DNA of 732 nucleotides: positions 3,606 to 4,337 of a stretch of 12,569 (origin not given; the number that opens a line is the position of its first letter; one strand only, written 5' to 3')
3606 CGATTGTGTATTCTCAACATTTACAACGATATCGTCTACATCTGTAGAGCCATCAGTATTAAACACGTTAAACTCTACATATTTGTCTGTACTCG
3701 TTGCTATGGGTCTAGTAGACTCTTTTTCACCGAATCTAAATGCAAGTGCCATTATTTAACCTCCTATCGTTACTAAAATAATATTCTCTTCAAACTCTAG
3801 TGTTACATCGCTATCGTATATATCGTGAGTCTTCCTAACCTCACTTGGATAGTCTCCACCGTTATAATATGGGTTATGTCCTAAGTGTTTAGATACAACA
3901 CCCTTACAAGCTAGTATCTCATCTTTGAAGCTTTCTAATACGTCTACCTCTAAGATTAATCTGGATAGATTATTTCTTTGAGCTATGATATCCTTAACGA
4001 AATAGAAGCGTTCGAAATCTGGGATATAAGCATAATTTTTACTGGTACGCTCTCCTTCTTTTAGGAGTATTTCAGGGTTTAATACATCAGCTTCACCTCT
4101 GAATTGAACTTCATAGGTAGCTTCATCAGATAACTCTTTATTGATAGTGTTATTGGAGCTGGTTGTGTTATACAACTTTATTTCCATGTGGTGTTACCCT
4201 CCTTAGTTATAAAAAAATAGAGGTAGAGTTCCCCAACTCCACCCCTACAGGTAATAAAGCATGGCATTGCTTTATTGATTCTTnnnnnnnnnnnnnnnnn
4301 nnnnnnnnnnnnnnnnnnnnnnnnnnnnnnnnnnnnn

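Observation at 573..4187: Tail-knob (gp9-like) gene appears split, with about 800 aa of adhesin-type modules inserted before its C-terminal half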

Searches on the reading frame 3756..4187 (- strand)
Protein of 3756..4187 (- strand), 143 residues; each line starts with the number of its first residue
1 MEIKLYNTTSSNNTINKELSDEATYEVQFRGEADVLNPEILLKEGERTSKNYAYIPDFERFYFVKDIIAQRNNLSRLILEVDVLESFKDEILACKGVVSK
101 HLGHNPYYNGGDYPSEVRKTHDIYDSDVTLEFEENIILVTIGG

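Call 5: search_protein_families(library=pfam, proteins=[window:3756-4187:-], max_evalue=0.1)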
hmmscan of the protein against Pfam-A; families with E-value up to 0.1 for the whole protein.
window:3756-4187:- (143 aa): 0 families

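Call 6: search_protein_families(library=phrogs, proteins=[window:3756-4187:-], max_evalue=0.01)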
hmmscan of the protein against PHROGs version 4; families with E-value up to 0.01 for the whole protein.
window:3756-4187:- (143 aa): 0 families

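Call 7: search_solved_structures(query=window:3756-4187:-, max_evalue=10, show_alignments=3)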
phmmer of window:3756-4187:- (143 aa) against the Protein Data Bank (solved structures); distinct sequences matched with E-value up to 10: 3.
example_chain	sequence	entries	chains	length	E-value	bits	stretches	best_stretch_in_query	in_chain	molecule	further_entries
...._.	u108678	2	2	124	0.17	15.1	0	61-88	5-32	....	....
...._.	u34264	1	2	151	0.35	14.1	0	61-88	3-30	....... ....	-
4g2a_A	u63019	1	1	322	1.3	12.2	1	13-75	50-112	hypothetical protein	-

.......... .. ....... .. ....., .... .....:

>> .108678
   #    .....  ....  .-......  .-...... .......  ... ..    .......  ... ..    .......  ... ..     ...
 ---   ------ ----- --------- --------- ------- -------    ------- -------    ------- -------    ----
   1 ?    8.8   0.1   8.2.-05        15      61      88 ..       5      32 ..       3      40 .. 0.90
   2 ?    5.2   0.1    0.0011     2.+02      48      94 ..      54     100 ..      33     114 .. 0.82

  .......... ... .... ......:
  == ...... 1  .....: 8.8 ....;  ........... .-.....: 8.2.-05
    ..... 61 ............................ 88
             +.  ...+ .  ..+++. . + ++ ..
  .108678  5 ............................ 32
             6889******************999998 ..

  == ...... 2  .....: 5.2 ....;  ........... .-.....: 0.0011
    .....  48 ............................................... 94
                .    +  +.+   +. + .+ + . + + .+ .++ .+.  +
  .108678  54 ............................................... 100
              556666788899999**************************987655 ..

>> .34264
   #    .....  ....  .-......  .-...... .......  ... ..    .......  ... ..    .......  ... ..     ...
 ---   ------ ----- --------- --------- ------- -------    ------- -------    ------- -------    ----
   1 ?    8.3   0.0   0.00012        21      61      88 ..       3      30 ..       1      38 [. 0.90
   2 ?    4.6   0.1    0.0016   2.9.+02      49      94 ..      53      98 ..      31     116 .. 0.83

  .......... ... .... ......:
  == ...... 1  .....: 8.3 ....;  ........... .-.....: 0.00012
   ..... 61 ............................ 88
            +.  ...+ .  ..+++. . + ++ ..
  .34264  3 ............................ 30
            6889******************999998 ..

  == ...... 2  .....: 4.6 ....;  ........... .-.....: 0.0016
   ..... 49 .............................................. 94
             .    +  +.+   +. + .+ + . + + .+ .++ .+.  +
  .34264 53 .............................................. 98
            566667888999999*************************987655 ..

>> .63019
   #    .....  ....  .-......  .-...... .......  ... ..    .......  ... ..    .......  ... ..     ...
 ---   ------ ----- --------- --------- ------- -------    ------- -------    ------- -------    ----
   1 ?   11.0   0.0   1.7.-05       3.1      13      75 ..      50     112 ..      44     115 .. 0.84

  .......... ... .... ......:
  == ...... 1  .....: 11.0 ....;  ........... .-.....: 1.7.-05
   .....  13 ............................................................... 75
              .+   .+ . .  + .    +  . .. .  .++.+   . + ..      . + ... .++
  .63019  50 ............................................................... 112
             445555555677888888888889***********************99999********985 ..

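Call 10: search_dna_similar(query=window:3756-4187:-, collection=phages, mode=protein, max_evalue=1, max_rows=40)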
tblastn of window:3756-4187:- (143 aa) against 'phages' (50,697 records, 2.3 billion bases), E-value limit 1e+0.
Records with a match: 17; places in all: 17; records where one place covers at least 80% of the query: 14.
Best place of each record, by identity: <60% 17.
By first word of the organism name: Salmonella 7; Bacteriophage 5; Pectobacterium 1; Shigella 1; Enterobacter 1; Acinetobacter 1; Vibrio 1.
By host as written in the record: - 7; Salmonella enterica subsp. enterica serovar Enteritidis PT1 4; Salmonella enterica subsp. enterica serovar Enteritidis 2; Salmonella enterica subsp. enterica serovar Kentucky 1; Pectobacterium sp. 1; Shigella flexneri (EUROGROUP BIOLAB strain) 1; Enterobacter hormaechei 156 1.
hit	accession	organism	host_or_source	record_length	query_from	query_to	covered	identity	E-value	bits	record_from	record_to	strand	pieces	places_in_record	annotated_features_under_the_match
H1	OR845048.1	Salmonella phage S.Ent 1-35-3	Salmonella enterica subsp. enterica ...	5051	1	142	99%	35.2%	3e-18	85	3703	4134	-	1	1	record has no annotation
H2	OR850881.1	Salmonella phage S.Kent 1-2-1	Salmonella enterica subsp. enterica ...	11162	1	142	99%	35.2%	6e-15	76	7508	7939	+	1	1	record has no annotation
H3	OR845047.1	Salmonella phage S.Ent 1-35-3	Salmonella enterica subsp. enterica ...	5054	1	142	99%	34.5%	1e-17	84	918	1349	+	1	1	record has no annotation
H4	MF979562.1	Pectobacterium phage DU_PP_III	Pectobacterium sp.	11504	1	142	99%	34.0%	1e-17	83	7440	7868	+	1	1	hypothetical protein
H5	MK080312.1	Salmonella phage Astrid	Salmonella enterica subsp. enterica ...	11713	1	142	99%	33.8%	5e-17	82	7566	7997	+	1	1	hypothetical protein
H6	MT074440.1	Salmonella phage assan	Salmonella enterica subsp. enterica ...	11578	1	142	99%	33.8%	7e-17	81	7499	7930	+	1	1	hypothetical protein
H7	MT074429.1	Salmonella phage astrithr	Salmonella enterica subsp. enterica ...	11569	1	142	99%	33.8%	1e-16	81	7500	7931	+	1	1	hypothetical protein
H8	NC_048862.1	Salmonella phage astrithr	Salmonella enterica subsp. enterica ...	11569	1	142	99%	33.8%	1e-16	81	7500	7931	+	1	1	hypothetical protein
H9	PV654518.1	Shigella phage vB_SHGBLB0004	Shigella flexneri (EUROGROUP BIOLAB ...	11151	1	142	99%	33.3%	2e-12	68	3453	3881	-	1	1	hypothetical protein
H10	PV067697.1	Enterobacter phage Entb_47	Enterobacter hormaechei 156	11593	1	143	100%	32.0%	4e-15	76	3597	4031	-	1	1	hypothetical protein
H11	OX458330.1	Acinetobacter phage Phanie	wastewater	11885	1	143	100%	30.8%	1e-11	66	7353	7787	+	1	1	putative tail knob protein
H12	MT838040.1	Bacteriophage sp.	human fecal samples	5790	1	127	89%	30.5%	6e-3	41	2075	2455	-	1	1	record has no annotation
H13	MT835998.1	Bacteriophage sp.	human fecal samples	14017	1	115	80%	30.0%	7e-4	44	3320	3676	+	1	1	record has no annotation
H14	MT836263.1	Bacteriophage sp.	human fecal samples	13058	1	120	84%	26.2%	1e-4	46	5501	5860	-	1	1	record has no annotation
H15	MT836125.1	Bacteriophage sp.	human fecal samples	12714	23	122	70%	30.5%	3e-8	56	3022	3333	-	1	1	record has no annotation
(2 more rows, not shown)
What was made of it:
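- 3756..4187 (-): Gene for the 143-aa proximal knob fragment, the counterpart of roughly the first 180-205 residues of gp9 (tail-tube-fold domain). 30-35% identity to Astrithr gp09 and Phanie gp9 (call 10).
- Closest known: Two-gene tail knob of Astrithrvirus-like phages: Salmonella phages astrithr/Astrid. Same: A ~145-aa protein 30-35% identical to the window's (call 10).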

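Call 11: get_annotated_region(hit=H11, flank=8000)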
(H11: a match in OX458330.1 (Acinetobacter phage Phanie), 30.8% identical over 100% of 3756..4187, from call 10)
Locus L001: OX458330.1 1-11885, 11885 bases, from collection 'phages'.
description: Acinetobacter phage Phanie genome assembly, chromosome: Phanie.
organism: Acinetobacter phage Phanie (NCBI taxid 3029265)
taxonomy: Viruses; Duplodnaviria; Heunggongvirae; Uroviricota; Caudoviricetes; Astrithrvirus
host: -; source: wastewater; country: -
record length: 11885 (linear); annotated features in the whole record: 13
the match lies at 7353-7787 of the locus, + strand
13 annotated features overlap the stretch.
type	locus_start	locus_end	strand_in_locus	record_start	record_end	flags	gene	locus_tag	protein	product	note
CDS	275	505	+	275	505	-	-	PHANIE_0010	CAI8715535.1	hypothetical protein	-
CDS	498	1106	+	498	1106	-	-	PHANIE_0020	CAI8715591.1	hypothetical protein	-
CDS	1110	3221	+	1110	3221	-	-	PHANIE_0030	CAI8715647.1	DNA polymerase, phage-associated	-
CDS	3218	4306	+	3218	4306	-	-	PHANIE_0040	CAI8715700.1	Phage DNA packaging ATPase podovirus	-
CDS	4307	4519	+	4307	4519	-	-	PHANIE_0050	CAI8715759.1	hypothetical protein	-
CDS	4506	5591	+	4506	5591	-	-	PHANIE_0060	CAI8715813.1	Phage collar connector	-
CDS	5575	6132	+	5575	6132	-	-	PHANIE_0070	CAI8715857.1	hypothetical protein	-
CDS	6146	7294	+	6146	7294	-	-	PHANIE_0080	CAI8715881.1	putative major head protein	-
CDS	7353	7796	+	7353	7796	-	-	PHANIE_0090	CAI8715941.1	putative tail knob protein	-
CDS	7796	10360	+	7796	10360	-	-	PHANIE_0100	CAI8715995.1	poly(beta-D-mannuronate) lyase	-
CDS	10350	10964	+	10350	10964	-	-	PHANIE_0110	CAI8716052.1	N-acetylmuramoyl-L-alanine amidase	-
CDS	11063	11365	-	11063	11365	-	-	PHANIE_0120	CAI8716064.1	hypothetical protein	-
CDS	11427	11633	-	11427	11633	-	-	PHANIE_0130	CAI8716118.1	hypothetical protein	-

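Call 12: get_annotated_region(hit=H8, flank=8000)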
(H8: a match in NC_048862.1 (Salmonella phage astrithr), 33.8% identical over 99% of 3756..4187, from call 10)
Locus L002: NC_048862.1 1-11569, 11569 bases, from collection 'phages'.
description: Salmonella phage astrithr, complete genome.
organism: Salmonella phage astrithr (NCBI taxid 2713276)
taxonomy: Viruses; Duplodnaviria; Heunggongvirae; Uroviricota; Caudoviricetes; Astrithrvirus; Astrithrvirus astrithr
host: Salmonella enterica subsp. enterica serovar Enteritidis PT1; source: wastewater; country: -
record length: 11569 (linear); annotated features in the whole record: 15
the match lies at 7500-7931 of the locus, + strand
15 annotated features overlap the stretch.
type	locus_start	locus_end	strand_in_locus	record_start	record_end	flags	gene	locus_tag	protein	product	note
CDS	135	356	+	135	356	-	-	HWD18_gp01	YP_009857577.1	hypothetical protein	-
CDS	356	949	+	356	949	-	-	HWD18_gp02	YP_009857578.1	hypothetical protein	-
CDS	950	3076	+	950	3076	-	-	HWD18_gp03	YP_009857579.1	DNA polymerase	PVOGs: VOG0334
CDS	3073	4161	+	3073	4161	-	-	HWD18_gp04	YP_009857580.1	terminase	PVOGs: VOG0639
CDS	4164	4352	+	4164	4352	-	-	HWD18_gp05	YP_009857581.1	hypothetical protein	-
CDS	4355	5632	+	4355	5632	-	-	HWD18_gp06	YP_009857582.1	upper collar connector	PVOGs: VOG0644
CDS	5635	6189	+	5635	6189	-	-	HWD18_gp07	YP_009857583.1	hypothetical protein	-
CDS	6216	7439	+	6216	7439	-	-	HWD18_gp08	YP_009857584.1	major head protein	-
CDS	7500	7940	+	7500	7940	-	-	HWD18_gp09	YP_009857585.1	hypothetical protein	-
CDS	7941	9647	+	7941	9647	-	-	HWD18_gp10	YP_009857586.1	hypothetical protein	-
CDS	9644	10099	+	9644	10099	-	-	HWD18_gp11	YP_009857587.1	endolysin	-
CDS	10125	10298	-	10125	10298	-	-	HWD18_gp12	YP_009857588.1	hypothetical protein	-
CDS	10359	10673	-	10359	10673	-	-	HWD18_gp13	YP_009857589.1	hypothetical protein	-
CDS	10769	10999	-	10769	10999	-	-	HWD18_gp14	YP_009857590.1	hypothetical protein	-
CDS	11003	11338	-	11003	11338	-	-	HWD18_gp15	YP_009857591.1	hypothetical protein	-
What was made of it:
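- Closest known: Two-gene tail knob of Astrithrvirus-like phages: Salmonella phages astrithr/Astrid. Same: Same gene order and genome size class (calls 11, 12).
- Synteny with astrithr and Phanie (calls 11, 12).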

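Call 14: find_homologous_proteins(query=window:3756-4187:-, max_evalue=0.001)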
Query window:3756-4187:- (143 aa): 106 proteins with E <= 0.001 among 119 candidates.
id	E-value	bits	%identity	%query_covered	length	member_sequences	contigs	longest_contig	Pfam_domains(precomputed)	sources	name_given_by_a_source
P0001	1.3e-88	312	100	100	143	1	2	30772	-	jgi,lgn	-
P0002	4.4e-50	187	60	100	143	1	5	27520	-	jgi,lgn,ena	-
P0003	2.7e-44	168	56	100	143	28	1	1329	-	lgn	-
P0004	1.8e-37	146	52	100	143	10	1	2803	-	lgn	-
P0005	2.0e-37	146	52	100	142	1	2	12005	-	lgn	-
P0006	3.5e-37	145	51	99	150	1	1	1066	-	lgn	-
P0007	1.1e-36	144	52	87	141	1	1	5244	-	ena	-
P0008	1.3e-36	143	52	87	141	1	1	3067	-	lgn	-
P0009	1.7e-36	143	52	87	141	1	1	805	-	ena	-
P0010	2.5e-36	143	52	87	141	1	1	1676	-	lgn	-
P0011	3.9e-36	142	51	97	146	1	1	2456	-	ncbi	-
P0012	5.9e-36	141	51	99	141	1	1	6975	-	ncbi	-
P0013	6.0e-36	141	53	100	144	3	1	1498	-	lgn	-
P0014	7.0e-36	141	51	97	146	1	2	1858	-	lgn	-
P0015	1.7e-35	140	51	97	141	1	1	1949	-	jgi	-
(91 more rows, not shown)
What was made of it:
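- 3756..4187 (-): Family of 106 stand-alone clusters of ~140-150 aa (call 14).
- The 143-aa family is stand-alone in 106 clusters (call 14).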

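Call 18: search_solved_structures(query=A1, max_evalue=10, show_alignments=4)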
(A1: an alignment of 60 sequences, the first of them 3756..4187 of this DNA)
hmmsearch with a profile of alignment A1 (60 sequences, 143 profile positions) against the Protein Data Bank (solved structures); distinct sequences matched with E-value up to 10: 3.
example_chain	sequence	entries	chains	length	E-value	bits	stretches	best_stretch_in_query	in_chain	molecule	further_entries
4eo2_A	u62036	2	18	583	0.032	17.2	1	46-114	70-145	Major tail protein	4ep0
5fb4_A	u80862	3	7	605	0.17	14.8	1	60-102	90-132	Distal tube protein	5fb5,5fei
2i3e_A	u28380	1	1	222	0.47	13.4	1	80-120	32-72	G-RICH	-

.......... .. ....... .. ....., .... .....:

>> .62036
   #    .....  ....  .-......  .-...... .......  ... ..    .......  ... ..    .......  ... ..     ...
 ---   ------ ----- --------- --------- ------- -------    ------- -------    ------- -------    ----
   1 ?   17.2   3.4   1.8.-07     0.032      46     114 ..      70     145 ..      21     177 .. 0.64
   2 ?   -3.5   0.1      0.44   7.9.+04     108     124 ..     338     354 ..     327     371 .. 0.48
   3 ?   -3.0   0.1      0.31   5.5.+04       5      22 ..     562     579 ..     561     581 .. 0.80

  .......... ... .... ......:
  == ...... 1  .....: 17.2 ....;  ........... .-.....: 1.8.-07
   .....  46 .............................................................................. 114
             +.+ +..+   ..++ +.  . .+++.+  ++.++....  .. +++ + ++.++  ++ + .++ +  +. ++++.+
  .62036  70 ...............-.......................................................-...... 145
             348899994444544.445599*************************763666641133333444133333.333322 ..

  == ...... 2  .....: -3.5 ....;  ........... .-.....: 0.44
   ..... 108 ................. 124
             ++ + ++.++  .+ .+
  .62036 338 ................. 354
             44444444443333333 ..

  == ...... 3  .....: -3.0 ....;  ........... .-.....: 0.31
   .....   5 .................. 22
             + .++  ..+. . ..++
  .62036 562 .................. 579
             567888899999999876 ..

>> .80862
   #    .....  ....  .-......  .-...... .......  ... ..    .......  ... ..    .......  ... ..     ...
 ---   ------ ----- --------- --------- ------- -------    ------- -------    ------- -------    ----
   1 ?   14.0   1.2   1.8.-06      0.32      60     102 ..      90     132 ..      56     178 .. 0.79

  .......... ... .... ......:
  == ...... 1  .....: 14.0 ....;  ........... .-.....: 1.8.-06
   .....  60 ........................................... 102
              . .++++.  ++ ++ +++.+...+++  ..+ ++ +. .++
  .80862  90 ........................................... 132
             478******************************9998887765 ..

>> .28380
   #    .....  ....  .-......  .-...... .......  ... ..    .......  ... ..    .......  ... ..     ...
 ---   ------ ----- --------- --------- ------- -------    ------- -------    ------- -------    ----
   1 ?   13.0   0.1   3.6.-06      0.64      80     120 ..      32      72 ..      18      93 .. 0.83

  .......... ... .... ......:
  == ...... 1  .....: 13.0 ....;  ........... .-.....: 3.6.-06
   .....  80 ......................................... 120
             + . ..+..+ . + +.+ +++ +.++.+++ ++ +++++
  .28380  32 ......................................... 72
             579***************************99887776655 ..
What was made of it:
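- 3756..4187 (-): Profile vs PDB: top hits are the C1 and phi29 knobs (call 18).
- On phi29 gp9-type tail knob (Pfam PF16838 Caud_tail_N + PF20934 phi29_gp9_C; PHROG 2248): Profile vs PDB: the top two hits are knobs (call 18).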

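Call 23: find_related_loci(query=A1, collection=viral_contigs, flank=8000)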
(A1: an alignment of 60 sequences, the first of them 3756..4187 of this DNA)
Query A1 (143 aa) in viral_contigs; peptide patterns used: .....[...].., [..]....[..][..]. (x = any residue, [..] = any of these).
287 stretches matched a pattern; 219 encode a relative of the query (tblastn E <= 1e-3); the best 80 are kept; 80 distinct loci.
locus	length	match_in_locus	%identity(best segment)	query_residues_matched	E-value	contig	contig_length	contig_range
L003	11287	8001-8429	60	1-143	3e-48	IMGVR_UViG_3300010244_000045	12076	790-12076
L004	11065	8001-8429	52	1-143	2e-43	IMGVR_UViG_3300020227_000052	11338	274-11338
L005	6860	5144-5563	54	1-141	4e-42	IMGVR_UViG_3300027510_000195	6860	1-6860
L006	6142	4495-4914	48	1-141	7e-38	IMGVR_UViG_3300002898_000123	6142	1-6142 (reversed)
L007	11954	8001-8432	48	1-143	3e-36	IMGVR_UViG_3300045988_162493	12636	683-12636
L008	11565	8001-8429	48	1-143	3e-35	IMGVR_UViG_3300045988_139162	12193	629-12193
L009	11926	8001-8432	46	1-143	5e-35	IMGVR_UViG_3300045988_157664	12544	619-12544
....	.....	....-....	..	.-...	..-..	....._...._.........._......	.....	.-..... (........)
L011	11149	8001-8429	43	1-143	2e-32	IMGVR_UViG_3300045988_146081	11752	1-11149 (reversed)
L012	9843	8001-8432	45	1-143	5e-32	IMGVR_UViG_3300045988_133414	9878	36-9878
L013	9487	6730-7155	43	1-143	1e-31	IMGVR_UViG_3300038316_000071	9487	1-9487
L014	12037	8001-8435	45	1-143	3e-31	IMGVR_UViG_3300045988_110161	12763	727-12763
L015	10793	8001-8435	40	1-143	4e-30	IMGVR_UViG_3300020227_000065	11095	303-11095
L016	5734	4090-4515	41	1-143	2e-29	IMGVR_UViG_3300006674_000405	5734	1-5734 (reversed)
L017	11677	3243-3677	37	1-143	2e-25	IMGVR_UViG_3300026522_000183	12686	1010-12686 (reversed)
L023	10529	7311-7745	36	1-143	1e-21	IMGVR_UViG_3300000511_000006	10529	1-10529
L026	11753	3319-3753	35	1-143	4e-21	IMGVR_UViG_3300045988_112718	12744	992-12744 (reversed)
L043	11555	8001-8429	33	1-143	2e-16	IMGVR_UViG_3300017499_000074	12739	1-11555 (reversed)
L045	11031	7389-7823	33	1-143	5e-16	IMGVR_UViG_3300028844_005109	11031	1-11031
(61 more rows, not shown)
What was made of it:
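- Closest known: Single-ORF. Same: The N domain matches residues 1-93/138 of the 143-aa protein (call 23).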

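Call 26: predict_structure(alignment_id=A1)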
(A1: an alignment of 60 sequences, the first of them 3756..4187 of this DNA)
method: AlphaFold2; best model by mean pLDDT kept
length: 143 residues; sequences in the alignment: 60
mean_pLDDT: 78.2   pTM: 0.57
mean pLDDT of the five models: 78.2, 77.3, 76.8, 76.8, 75.9
residues with pLDDT >= 90: 35; 70-90: 64; 50-70: 41; < 50: 3
segments of 3 or more residues with pLDDT < 50: none
pLDDT, mean of each block of 10 residues (from residue 1): 90 88 81 81 75 91 90 86 92 80 57 54 72 68 48
secondary structure, 60 per line:
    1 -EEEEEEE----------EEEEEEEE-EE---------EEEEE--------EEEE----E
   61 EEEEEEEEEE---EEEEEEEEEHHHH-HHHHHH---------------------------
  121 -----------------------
elements in order: E2-8 E19-26 E39-43 E52-55 E60-70 E74-82 H83-86 H88-93
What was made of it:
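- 3756..4187 (-): AF2 model pLDDT 78 (call 26).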

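Call 32: fold_search(model_id=the predicted structure, library=pdb)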
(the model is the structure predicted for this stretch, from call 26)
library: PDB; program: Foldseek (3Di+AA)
matches with E <= 10: 1032; with E <= 0.001: 0
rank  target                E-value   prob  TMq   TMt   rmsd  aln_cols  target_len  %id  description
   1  9mu3_C                1.1e-02  0.97  0.30  0.40   8.3        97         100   15  SaPI1 neck structure (released 2025-05-07)
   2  5fb4_A                2.9e-02  1.00  0.43  0.14   4.4       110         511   18  Crystal structure of the bacteriophage phi29 tail knob protein gp9 truncation variant (released 2016-06-22)
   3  5fb5_A                2.9e-02  1.00  0.42  0.13   4.7       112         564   14  Crystal structure of the bacteriophage phi29 tail knob protein gp9 (released 2016-06-22)
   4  4eo2_A                2.9e-02  0.99  0.39  0.14   5.0       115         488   17  Structure of the bacteriophage C1 tail knob protein, gp12 (released 2012-08-22)
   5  5fb4_B                3.3e-02  1.00  0.42  0.14   4.5       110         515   16  Crystal structure of the bacteriophage phi29 tail knob protein gp9 truncation variant (released 2016-06-22)
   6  5fei_B                3.9e-02  0.99  0.41  0.13   4.6       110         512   14  Crystal structure of the bacteriophage phi29 tail knob protein gp9 truncation variant (released 2016-06-22)
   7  5fb5_B                4.4e-02  0.99  0.40  0.12   5.0       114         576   13  Crystal structure of the bacteriophage phi29 tail knob protein gp9 (released 2016-06-22)
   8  8gtf_M                8.8e-02  0.95  0.34  0.44   5.4        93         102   15  Cryo-EM model of the marine siphophage vB_DshS-R4C stopper-terminator complex (released 2023-07-12)
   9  5fei_A                9.4e-02  0.97  0.39  0.13   5.1       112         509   15  Crystal structure of the bacteriophage phi29 tail knob protein gp9 truncation variant (released 2016-06-22)
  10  7ai2_B                1.1e-01  0.14  0.15  0.19  23.0       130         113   16  Crystal structure of Se-Met labelled MCE domain of Mce4A from Mycobacterium tuberculosis H37Rv (released 2021-08-25)
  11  8egs_Y                1.3e-01  0.93  0.38  0.11   5.1       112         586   14  Tail knob structure of Staphylococcus phage Andhra (released 2022-12-14)
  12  9nk1                  1.5e-01  0.77  0.30  0.29   5.5        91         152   11  Prenylated-FMN maturase PhdC from Mycolicibacterium fortuitum bound to flavin mononucleotide (released 2026-02-18)
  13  9nk3                  1.8e-01  0.54  0.26  0.25   8.8        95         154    7  Prenylated-FMN maturase PhdC E45A mutant from Mycolicibacterium fortuitum (apo) (released 2026-02-18)
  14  9srg                  1.9e-01  0.75  0.30  0.29   5.5        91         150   11  Prenylated FMN oxidative maturase PhdC, FMN-bound (released 2025-12-17)
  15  9nk2                  2.1e-01  0.47  0.26  0.25   8.8        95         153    8  Prenylated-FMN maturase PhdC from Mycolicibacterium fortuitum bound to prenylated flavin mononucleotide (released 2026-02-18)
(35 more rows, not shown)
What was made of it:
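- Checked: Foldseek gives prob 0.93-1.00 for phi29, C1 and Andhra (call 32).
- Foldseek's best hit for the 143-aa model is a SaPI1 neck protein, and a siphophage stopper-terminator also scores (call 32). The phi29, C1 and Andhra knobs score prob 0.93-1.00 for the N model (call 32).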
